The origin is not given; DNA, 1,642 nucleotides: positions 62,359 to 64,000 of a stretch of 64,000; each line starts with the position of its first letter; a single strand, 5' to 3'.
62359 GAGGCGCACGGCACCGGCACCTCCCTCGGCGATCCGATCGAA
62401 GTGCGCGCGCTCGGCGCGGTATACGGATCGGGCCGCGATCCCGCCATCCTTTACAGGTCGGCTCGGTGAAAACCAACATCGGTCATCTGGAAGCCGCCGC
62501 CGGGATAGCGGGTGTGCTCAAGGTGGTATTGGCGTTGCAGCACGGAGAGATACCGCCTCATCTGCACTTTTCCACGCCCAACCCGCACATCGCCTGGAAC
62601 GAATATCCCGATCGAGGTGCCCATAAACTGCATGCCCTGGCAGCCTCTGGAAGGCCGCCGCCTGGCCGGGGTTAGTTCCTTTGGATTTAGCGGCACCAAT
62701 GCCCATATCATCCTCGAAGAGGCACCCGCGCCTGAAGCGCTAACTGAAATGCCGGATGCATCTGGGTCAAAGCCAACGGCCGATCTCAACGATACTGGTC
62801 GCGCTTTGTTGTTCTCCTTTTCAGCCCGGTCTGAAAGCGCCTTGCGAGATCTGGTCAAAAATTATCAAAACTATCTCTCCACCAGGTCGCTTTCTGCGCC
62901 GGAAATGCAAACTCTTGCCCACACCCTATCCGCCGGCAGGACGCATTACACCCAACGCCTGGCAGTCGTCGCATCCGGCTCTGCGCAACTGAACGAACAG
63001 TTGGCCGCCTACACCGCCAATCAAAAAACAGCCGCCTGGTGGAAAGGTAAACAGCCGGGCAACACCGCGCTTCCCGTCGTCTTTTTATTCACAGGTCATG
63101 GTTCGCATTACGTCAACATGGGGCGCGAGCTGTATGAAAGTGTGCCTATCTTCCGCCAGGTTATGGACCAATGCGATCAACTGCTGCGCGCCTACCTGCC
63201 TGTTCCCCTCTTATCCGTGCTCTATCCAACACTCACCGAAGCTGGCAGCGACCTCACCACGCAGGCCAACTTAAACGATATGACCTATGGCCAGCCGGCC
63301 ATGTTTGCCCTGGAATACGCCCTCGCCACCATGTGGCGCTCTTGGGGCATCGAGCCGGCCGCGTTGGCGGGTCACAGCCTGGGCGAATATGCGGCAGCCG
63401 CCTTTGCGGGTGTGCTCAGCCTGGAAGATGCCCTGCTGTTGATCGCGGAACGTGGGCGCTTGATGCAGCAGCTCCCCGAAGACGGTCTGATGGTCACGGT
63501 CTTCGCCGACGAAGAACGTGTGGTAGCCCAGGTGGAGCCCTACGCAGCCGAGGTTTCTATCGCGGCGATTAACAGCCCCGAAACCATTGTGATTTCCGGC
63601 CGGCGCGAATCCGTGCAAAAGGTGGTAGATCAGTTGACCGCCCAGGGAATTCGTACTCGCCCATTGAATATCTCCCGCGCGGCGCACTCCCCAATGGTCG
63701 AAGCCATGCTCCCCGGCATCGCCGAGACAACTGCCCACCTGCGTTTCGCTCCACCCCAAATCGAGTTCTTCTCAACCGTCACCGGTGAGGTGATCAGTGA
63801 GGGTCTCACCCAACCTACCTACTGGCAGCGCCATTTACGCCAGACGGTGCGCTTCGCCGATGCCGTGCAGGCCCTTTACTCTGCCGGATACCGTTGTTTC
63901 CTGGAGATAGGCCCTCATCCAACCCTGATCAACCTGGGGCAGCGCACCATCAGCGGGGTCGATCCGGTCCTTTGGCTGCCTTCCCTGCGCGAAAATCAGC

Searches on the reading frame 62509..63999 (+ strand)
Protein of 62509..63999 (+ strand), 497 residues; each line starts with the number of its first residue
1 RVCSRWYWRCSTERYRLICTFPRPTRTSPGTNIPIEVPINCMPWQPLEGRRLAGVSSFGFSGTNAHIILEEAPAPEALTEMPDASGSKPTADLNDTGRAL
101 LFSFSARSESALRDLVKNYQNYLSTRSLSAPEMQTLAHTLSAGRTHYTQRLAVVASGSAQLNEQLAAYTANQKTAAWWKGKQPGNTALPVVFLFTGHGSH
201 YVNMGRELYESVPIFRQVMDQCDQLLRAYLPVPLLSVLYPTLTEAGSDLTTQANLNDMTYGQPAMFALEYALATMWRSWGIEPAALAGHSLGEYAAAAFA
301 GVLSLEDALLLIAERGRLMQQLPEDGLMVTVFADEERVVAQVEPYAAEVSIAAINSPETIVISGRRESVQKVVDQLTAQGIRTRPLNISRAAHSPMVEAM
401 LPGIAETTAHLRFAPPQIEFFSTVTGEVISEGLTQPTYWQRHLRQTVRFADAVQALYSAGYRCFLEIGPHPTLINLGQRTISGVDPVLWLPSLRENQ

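Call 33: find_homologous_proteins(query=window:62509-63999:+, max_evalue=1e-40)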
Query window:62509-63999:+ (497 aa): 1051 proteins with E <= 1e-40 among 8000 candidates; the best 120 are listed.
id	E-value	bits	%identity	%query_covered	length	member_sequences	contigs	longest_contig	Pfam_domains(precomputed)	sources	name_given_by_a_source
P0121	0.0e+0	1013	100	92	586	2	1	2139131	PF22336.3,PF22621.3,PF16197.12,PF00698.27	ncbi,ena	-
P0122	7.0e-126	439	68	63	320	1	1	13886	PF22336.3,PF22621.3,PF00698.27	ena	-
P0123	3.8e-124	433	47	94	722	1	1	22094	PF22336.3,PF00109.33,PF22621.3,PF02801.29,PF16197.12,PF00698.27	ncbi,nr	ncbi:type I polyketide synthase, partial [Chloroflexi bacterium TSY]|nr:type I polyketide synthase [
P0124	9.2e-122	425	46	92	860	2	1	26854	PF22336.3,PF00109.33,PF22621.3,PF02801.29,PF16197.12,PF00698.27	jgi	-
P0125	1.2e-121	425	44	96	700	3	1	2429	PF22336.3,PF22621.3,PF02801.29,PF16197.12,PF00698.27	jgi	jgi:acyl transferase domain-containing protein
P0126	5.9e-121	423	47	92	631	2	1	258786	PF22336.3,PF21089.4,PF22621.3,PF16197.12,PF00698.27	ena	-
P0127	4.1e-120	420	46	96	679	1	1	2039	PF22336.3,PF21089.4,PF22621.3,PF02801.29,PF16197.12,PF00698.27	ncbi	ncbi:MAG: type I polyketide synthase, partial [Byssovorax sp.]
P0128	1.4e-116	408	45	94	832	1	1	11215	PF22336.3,PF00109.33,PF22621.3,PF00108.30,PF02801.29,PF16197.12,PF00698.27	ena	-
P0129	6.1e-115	403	44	93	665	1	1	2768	PF22336.3,PF00109.33,PF22621.3,PF00108.30,PF02801.29,PF16197.12,PF00698.27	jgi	jgi:acyl transferase domain-containing protein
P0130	2.3e-113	398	43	95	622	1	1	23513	PF22336.3,PF22621.3,PF02801.29,PF16197.12,PF00698.27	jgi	jgi:acyl transferase domain-containing protein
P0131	4.1e-113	397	44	94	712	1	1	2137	PF22336.3,PF21089.4,PF22621.3,PF02801.29,PF16197.12,PF00698.27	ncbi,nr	ncbi:MAG TPA: type I polyketide synthase, partial [Spirillospora sp.]|nr:type I polyketide synthase 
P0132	9.0e-113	396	45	94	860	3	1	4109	PF22336.3,PF00109.33,PF21089.4,PF22621.3,PF02801.29,PF16197.12,PF00698.27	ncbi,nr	ncbi:MAG: acyltransferase domain-containing protein, partial [Ktedonobacteraceae bacterium]|nr:acylt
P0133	9.6e-113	396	45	96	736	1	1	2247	PF22336.3,PF22621.3,PF18558.9,PF16197.12,PF00698.27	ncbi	ncbi:MAG: type I polyketide synthase, partial [Planctomycetales bacterium]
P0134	1.5e-112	395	44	93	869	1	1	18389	PF22336.3,PF00109.33,PF22621.3,PF00550.32,PF02801.29,PF16197.12,PF00698.27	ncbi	-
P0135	3.0e-112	394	45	95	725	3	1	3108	PF22336.3,PF22621.3,PF02801.29,PF16197.12,PF00698.27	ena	-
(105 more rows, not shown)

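Call 34: find_encoding_contigs(protein=P0121, flank=10000, max_places=3)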
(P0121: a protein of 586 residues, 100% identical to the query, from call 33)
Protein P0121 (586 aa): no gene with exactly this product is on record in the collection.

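Call 35: find_encoding_contigs(protein=P0122, flank=10000, max_places=3)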
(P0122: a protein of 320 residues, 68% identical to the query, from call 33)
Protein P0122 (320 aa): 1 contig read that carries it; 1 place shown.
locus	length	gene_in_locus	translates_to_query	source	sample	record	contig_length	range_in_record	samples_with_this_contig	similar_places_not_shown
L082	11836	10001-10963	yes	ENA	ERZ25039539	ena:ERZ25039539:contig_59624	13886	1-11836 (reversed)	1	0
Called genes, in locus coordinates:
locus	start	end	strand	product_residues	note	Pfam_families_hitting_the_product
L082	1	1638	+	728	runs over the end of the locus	PF00698:Acyl_transf_1, PF22953:SpnB_Rossmann, PF00106:adh_short, PF08659:KR, PF13561:adh_short_C2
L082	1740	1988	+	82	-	-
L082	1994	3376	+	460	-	PF00109:ketoacyl-synt, PF02801:Ketoacyl-synt_C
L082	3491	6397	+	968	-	PF22621:CurL-like_PKS_C, PF00698:Acyl_transf_1, PF21089:PKS_DH_N, PF14765:PS-DH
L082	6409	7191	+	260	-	PF08240:ADH_N, PF00107:ADH_zinc_N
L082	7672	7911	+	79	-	PF08659:KR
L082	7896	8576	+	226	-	PF00550:PP-binding, PF23297:ACP_SdgA_C (weak)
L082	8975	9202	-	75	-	-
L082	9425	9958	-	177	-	-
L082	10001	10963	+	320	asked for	PF22621:CurL-like_PKS_C, PF22336:RhiE-like_linker, PF00698:Acyl_transf_1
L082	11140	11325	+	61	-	-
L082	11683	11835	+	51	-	?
